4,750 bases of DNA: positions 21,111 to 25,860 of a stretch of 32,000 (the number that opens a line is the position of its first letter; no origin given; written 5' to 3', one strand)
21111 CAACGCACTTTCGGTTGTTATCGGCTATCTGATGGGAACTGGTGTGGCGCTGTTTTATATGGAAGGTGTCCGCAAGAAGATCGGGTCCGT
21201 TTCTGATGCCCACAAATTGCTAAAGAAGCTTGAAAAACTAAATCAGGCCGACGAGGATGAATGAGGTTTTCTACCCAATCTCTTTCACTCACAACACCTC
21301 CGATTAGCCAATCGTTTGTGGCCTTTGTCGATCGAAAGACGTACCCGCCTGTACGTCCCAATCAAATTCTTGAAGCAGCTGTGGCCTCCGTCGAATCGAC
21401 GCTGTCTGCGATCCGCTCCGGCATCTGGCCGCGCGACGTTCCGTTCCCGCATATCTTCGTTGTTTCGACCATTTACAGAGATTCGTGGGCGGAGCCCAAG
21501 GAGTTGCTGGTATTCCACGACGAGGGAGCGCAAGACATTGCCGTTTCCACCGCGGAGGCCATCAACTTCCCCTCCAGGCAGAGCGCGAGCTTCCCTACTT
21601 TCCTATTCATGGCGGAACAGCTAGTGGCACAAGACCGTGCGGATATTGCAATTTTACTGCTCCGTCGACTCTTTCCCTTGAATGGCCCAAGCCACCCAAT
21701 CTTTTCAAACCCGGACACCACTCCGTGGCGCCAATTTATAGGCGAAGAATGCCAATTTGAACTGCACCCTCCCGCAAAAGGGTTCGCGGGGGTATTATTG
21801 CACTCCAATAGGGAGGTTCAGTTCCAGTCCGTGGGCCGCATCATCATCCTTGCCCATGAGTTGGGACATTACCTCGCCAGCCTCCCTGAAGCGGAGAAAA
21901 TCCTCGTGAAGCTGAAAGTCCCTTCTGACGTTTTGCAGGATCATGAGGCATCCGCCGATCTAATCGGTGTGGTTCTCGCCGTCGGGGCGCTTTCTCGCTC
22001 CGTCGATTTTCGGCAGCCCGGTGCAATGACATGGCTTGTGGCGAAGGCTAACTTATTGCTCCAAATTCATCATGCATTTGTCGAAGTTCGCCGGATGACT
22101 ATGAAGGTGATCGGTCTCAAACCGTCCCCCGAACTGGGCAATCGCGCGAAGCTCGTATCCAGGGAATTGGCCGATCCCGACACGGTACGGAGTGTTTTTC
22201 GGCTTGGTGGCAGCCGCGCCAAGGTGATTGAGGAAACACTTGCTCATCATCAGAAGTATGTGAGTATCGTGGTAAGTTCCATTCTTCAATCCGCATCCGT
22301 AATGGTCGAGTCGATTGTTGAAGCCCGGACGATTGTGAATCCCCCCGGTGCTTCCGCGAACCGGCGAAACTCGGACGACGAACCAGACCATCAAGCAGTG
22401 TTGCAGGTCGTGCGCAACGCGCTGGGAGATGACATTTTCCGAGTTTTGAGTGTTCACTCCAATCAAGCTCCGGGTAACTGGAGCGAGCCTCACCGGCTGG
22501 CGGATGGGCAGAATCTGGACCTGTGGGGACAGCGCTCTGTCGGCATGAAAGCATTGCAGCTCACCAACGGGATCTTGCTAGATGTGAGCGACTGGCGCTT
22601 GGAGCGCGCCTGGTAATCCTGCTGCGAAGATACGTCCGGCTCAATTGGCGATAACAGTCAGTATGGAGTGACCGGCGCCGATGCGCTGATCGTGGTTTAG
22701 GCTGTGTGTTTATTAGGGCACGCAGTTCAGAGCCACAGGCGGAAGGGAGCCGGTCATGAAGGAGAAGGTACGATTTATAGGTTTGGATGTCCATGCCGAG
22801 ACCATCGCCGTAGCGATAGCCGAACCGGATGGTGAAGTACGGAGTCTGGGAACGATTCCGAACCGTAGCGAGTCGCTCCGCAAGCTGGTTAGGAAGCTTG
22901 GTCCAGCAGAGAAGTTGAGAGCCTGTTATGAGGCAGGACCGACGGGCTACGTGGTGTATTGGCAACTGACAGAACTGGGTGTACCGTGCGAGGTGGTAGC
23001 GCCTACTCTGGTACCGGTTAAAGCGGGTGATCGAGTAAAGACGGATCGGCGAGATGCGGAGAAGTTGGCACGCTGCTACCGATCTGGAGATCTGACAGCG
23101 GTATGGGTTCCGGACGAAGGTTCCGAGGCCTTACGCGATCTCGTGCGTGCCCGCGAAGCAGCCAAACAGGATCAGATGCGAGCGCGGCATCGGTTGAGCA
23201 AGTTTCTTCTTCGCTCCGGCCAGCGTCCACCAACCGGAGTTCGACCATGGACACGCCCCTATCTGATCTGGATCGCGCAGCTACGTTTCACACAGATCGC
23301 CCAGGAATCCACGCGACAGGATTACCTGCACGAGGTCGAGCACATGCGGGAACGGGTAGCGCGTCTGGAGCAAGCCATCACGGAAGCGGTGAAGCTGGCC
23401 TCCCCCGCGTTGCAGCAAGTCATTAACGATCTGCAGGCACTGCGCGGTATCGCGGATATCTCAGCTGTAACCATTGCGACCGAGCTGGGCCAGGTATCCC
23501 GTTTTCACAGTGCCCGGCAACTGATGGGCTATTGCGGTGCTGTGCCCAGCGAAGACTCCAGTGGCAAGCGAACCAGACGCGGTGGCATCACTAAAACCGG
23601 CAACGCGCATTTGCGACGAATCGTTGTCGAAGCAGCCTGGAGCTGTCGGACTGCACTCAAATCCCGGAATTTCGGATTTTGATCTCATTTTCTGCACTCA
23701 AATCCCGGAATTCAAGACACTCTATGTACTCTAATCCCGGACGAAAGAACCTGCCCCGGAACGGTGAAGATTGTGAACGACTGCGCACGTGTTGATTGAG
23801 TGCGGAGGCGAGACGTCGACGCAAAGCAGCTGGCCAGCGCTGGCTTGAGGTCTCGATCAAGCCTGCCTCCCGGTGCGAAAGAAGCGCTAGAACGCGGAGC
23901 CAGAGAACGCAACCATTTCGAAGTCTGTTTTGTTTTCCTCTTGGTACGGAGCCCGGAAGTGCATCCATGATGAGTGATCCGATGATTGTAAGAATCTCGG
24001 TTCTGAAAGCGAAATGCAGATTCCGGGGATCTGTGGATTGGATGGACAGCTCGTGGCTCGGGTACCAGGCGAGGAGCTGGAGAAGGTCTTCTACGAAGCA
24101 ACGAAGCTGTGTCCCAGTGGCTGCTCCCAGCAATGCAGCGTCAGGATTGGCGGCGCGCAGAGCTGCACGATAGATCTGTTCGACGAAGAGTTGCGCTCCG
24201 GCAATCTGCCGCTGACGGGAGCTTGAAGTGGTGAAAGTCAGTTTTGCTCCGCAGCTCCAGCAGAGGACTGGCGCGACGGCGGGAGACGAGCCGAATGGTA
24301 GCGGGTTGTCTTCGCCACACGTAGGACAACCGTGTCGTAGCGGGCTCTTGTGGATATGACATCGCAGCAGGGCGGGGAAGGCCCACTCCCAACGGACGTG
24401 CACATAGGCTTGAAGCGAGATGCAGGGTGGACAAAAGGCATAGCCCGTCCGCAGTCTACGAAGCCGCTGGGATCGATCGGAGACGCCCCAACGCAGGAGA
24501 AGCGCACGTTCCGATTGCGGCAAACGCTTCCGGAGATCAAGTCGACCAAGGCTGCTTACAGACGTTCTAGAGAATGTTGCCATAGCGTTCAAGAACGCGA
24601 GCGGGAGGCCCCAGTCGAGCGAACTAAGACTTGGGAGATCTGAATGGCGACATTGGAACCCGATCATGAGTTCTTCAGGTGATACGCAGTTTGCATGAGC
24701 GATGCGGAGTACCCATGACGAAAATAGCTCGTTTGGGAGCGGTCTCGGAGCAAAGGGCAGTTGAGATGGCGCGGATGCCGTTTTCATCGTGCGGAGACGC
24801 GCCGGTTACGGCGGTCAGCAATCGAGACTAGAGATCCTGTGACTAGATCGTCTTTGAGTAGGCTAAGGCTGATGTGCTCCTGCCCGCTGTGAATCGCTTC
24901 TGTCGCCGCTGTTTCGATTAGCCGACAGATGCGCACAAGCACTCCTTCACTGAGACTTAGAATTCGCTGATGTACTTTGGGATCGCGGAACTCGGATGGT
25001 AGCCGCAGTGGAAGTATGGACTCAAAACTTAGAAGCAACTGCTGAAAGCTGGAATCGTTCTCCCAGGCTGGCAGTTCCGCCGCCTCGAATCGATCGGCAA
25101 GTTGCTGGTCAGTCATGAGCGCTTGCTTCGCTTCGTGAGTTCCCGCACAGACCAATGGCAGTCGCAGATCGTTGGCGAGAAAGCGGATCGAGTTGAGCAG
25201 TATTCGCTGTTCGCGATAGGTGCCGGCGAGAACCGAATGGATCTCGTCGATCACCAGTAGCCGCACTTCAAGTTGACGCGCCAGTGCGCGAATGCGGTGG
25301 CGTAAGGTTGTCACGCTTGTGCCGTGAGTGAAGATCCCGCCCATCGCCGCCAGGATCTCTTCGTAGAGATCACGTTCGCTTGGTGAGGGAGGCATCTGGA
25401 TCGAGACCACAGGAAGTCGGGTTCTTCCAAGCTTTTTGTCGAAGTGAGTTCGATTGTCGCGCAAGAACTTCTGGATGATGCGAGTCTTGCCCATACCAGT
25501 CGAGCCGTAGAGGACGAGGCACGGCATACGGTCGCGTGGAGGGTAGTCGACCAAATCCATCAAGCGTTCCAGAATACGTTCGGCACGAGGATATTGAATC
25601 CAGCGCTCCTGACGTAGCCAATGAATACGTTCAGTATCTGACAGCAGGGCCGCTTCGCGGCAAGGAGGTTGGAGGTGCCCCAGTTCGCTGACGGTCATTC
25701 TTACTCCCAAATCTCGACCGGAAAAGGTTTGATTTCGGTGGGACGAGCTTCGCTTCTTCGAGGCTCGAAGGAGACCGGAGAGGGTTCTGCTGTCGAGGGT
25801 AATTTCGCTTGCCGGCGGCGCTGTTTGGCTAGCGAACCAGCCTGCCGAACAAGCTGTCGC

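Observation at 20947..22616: Translationally coupled pair of a small single-TM protein and a 451-aa cytoplasmic HExxH peptidase with no HTH partner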

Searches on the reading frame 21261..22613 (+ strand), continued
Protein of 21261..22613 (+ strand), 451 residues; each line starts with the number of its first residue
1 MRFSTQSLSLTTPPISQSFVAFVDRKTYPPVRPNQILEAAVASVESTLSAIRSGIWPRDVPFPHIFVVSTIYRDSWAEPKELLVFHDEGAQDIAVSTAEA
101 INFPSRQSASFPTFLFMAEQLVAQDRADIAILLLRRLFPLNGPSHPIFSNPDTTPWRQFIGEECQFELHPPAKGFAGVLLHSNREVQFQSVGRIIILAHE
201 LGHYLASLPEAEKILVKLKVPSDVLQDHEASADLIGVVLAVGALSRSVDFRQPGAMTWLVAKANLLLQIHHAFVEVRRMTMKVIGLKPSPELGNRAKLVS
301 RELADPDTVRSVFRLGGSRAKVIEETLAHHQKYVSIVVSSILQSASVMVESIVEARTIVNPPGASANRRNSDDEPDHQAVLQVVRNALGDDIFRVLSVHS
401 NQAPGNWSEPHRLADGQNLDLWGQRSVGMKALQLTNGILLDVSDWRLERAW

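Call 74: fold_search(model_id=the predicted structure, library=viral)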
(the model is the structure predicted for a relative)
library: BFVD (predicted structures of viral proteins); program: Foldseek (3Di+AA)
matches with E <= 10: 700; with E <= 0.001: 0
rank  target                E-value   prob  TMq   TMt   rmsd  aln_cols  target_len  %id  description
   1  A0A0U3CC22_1          1.6e-02  0.28  0.12  0.08  24.0       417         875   11  Putative tail length tape-measure protein [Pseudomonas phage SM1]
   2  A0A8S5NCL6            2.5e-02  0.18  0.12  0.07  22.2       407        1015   10  Minor tail protein [Siphoviridae sp. ctUse40]
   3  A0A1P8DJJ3            3.5e-02  0.14  0.12  0.06  26.3       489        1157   11  (no name in the UniProt tables at hand)
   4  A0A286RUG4            3.6e-02  0.12  0.13  0.09  25.3       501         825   12  Tegument protein UL47 [Beluga whale alphaherpesvirus 1]
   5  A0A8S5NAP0            4.7e-02  0.14  0.11  0.06  36.1       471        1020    9  Minor tail protein [Siphoviridae sp. ctBmU27]
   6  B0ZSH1                5.4e-02  0.09  0.09  0.05  25.7       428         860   12  Probable tape measure protein [Halomonas phage phiHAP-1 (isolate -/Gulf of Mexico/-/2001)]
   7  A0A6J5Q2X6            5.9e-02  0.13  0.09  0.13  45.3       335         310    9  Intramolecular chaperone auto-processing domain containing protein [uncultured Caudovirales phage]
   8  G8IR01                7.0e-02  0.18  0.11  0.06  27.1       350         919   11  MuF-like minor capsid protein [Mycobacterium phage Fionnbharth]
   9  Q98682                7.0e-02  0.06  0.08  0.07  40.3       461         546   11  MIE1 [Simian cytomegalovirus]
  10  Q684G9                9.5e-02  0.14  0.12  0.16  23.8       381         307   10  (no name in the UniProt tables at hand)
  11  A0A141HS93            9.5e-02  0.14  0.12  0.07  23.4       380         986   10  (no name in the UniProt tables at hand)
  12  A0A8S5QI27            1.0e-01  0.10  0.11  0.06  25.0       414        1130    9  Minor tail protein [Siphoviridae sp. ctNs77]
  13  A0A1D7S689            1.1e-01  0.12  0.11  0.07  25.6       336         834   11  Uncharacterized protein [Synechococcus phage S-RIM2]
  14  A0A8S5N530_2          1.1e-01  0.08  0.11  0.07  38.6       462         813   10  Minor tail protein [Siphoviridae sp. ctWDo30]
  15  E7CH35                1.3e-01  0.13  0.12  0.11  30.8       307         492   13  52K [Murine adenovirus 2]
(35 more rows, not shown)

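Call 78: search_protein_families(library=padloc, proteins=[L015:2726-4102:+, L015:1996-2652:+, L015:859-1458:-, L016:3060-3893:+, L016:11217-12206:+, L016:10292-11047:+, L007:9126-9911:+, L018:2362-3363:+, L018:1636-2268:-, L001:5502-5753:+], max_evalue=0.001)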
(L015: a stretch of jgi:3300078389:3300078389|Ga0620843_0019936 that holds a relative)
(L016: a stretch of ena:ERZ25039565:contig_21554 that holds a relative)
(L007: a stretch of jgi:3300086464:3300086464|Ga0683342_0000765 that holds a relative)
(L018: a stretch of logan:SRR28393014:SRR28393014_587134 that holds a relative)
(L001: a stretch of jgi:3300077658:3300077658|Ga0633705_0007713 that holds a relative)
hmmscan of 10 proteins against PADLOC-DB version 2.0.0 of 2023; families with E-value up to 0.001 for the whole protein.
L015:2726-4102:+ (459 aa): 0 families

L015:1996-2652:+ (219 aa): 0 families

L015:859-1458:- (200 aa): 1 family
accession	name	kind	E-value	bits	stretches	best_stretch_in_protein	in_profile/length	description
PDLC04134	mad2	-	6.7e-07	26.5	1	21-72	268-321/492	mads_2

L016:3060-3893:+ (278 aa): 22 families
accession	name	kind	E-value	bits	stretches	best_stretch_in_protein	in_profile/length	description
PDLC02267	AbiEi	-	4.6e-79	263.4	1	12-275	2-250/252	AbiEi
PDLC02271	AbiEi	-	1.3e-37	127.4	1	12-266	6-258/263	AbiEi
PDLC02276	AbiEi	-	2.1e-33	114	1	20-243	7-227/270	AbiEi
PDLC02269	AbiEi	-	4.4e-22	76.6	1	29-263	11-234/251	AbiEi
PDLC02266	AbiEi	-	6.4e-22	76.2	1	17-270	4-255/258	AbiEi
PDLC02282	AbiEi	-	1.3e-21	75.1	1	18-270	5-257/260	AbiEi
PDLC02270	AbiEi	-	1.9e-19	67.8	1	42-265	26-253/265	AbiEi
PDLC02287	AbiEi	-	1.7e-15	55.3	1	29-228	11-197/253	AbiEi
PDLC02252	AbiEi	-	3.7e-13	47.7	1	27-268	14-254/259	AbiEi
PDLC02225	AbiEi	-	1.4e-12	45.7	1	48-217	32-189/198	AbiEi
PDLC02272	AbiEi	-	4.2e-10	37.8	1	48-224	30-197/200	AbiEi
PDLC02265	AbiEi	-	1.3e-07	29.5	1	47-217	28-192/198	AbiEi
PDLC02241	AbiEi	-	1.4e-06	26.3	1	46-177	27-148/199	AbiEi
PDLC02275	AbiEi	-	4.4e-06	24.9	1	48-211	25-174/184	AbiEi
PDLC02237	AbiEi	-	5.5e-06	24.1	0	157-267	175-285/285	AbiEi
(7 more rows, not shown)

L016:11217-12206:+ (330 aa): 0 families

L016:10292-11047:+ (252 aa): 0 families

L007:9126-9911:+ (262 aa): 0 families

L018:2362-3363:+ (334 aa): 0 families

L018:1636-2268:- (211 aa): 0 families

L001:5502-5753:+ (84 aa): 0 families

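Call 82: find_related_loci(query=A1, collection=metagenome_contigs, flank=8000)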
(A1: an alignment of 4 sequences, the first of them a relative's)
Query A1 (451 aa) in metagenome_contigs; peptide patterns used: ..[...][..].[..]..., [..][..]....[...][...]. (x = any residue, [..] = any of these).
189 stretches matched a pattern, but none encodes a relative of the query by tblastn (E <= 1e-3).

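Call 84: find_related_loci(query=A1, collection=viral_contigs, flank=8000)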
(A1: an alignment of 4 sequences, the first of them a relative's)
Query A1 (451 aa) in viral_contigs; peptide patterns used: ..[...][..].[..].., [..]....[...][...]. (x = any residue, [..] = any of these).
29 stretches matched a pattern, but none encodes a relative of the query by tblastn (E <= 1e-3).

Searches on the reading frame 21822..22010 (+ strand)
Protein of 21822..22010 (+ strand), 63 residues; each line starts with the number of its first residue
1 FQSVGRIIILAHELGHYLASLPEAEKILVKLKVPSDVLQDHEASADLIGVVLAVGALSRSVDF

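Call 60: search_protein_families(library=pfam, proteins=[window:21822-22010:+], max_evalue=10)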
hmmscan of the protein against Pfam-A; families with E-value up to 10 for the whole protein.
seq(63 aa): 0 families

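Call 62: search_solved_structures(query=A6, max_evalue=10, show_alignments=5)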
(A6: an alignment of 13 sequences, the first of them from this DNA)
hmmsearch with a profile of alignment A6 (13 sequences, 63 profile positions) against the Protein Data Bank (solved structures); distinct sequences matched with E-value up to 10: 2.
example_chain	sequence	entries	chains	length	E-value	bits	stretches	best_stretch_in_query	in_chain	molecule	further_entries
7t5t_A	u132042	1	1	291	0.58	13.4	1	11-49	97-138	CapP toxin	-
8weo_B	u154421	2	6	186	1.7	11.9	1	9-22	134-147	Fragilysin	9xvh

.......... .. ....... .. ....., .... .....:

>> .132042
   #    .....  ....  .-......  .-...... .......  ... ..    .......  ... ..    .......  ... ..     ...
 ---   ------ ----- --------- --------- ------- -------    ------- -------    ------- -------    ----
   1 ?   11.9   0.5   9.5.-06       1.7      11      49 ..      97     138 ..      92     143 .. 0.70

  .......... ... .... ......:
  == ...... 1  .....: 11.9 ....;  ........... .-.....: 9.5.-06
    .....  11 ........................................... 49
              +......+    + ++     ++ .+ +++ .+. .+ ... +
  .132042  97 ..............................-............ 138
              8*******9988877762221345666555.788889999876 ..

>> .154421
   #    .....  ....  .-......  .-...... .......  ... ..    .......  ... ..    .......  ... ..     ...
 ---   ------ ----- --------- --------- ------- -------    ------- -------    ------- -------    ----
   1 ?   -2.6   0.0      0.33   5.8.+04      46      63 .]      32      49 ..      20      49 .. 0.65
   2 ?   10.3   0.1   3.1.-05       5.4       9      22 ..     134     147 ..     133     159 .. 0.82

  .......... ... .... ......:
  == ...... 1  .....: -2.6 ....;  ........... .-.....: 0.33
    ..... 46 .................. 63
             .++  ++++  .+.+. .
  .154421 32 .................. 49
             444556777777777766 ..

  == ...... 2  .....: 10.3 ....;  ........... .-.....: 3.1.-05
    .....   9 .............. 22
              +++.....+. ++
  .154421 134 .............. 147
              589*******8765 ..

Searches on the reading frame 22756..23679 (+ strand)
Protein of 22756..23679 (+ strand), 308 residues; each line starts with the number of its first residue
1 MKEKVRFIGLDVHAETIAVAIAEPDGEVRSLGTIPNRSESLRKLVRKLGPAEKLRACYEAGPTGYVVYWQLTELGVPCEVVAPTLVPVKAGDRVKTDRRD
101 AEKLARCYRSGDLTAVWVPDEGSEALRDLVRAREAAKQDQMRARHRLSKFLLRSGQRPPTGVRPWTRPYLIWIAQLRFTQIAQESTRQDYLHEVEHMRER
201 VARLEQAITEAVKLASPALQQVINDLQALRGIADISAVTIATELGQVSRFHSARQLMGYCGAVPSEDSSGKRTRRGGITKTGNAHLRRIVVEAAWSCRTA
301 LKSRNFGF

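Call 5: search_protein_families(library=pfam, proteins=[window:22756-23679:+], max_evalue=0.1)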
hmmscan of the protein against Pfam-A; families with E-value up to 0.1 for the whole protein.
window:22756-23679:+ (308 aa): 3 families
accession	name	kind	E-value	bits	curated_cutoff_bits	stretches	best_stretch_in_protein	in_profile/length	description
PF02371.22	Transposase_20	-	1.3e-20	74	21.3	1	226-298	4-76/87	Transposase IS116/IS110/IS902 family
PF01548.23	DEDD_Tnp_IS110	-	2.8e-18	66.6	29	1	8-152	1-151/155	Transposase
PF11455.13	MazE-like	-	0.013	15.9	22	0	167-195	17-45/65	Antitoxin MazE-like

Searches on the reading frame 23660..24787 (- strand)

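Call 5: search_protein_families(library=pfam, proteins=[window:23660-24787:-], max_evalue=0.1)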
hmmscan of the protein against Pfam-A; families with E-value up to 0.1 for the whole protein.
window:23660-24787:- (376 aa): 4 families
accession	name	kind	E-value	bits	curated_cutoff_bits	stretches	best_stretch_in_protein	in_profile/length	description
PF06527.16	TniQ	-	1.6e-15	58.4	27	1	11-150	1-142/142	TniQ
PF16988.10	Vps36-NZF-N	-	0.079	12.8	27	0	154-189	12-49/65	Vacuolar protein sorting 36 NZF-N zinc-finger domain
PF14354.12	Lar_restr_allev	-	0.096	13.4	28.6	0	154-191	6-43/58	Restriction alleviation protein Lar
PF12773.13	DZR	-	0.098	13.3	27.3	0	149-184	10-35/45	Double zinc ribbon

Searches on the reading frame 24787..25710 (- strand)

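Call 5: search_protein_families(library=pfam, proteins=[window:24787-25710:-], max_evalue=0.1)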
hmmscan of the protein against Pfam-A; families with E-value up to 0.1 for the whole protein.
window:24787-25710:- (308 aa): 18 families
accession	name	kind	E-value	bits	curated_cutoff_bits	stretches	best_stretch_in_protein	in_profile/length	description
PF05621.17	TniB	-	1.6e-66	223.8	22.4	1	28-217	1-188/189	Bacterial TniB protein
PF13401.12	AAA_22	-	7.5e-17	62.3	27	1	63-197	6-129/130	AAA domain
PF13191.12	AAA_16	-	7.8e-08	33.4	32.6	1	44-158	6-142/167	AAA ATPase domain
PF00004.35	AAA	-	0.00013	22.9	21.2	1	66-209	2-124/131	ATPase family associated with various cellular activities (AAA)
PF07728.20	AAA_5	-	0.0017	18.8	22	1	65-186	2-104/139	AAA domain (dynein-related subfamily)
PF25201.1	nSTAND6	-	0.0026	18.2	27.7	1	61-127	17-75/148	Novel STAND NTPase 6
PF00308.24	Bac_DnaA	-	0.011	16.4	23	0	60-81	32-53/162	Bacterial DnaA ATPAse domain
PF00270.35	DEAD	-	0.017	15.3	26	0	146-168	115-137/167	DEAD/DEAH box helicase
PF03796.21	DnaB_C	-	0.024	14.5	27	0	129-188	110-174/255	DnaB-like helicase C terminal domain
PF13479.12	AAA_24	-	0.034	14.4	27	1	64-160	4-76/195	AAA domain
PF01637.24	ATPase_2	-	0.047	13.9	33.2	1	58-89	16-47/225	ATPase domain predominantly from Archaea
PF04851.21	ResIII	-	0.051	13.9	22.5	0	65-88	26-49/164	Type III restriction enzyme, res subunit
PF13173.12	AAA_14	-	0.052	14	27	0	64-213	4-120/129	AAA domain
PF13481.12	AAA_25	-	0.059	13.4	27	0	128-163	107-158/195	AAA domain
PF13245.12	AAA_19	-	0.063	13.9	25.1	0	63-85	12-34/134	AAA domain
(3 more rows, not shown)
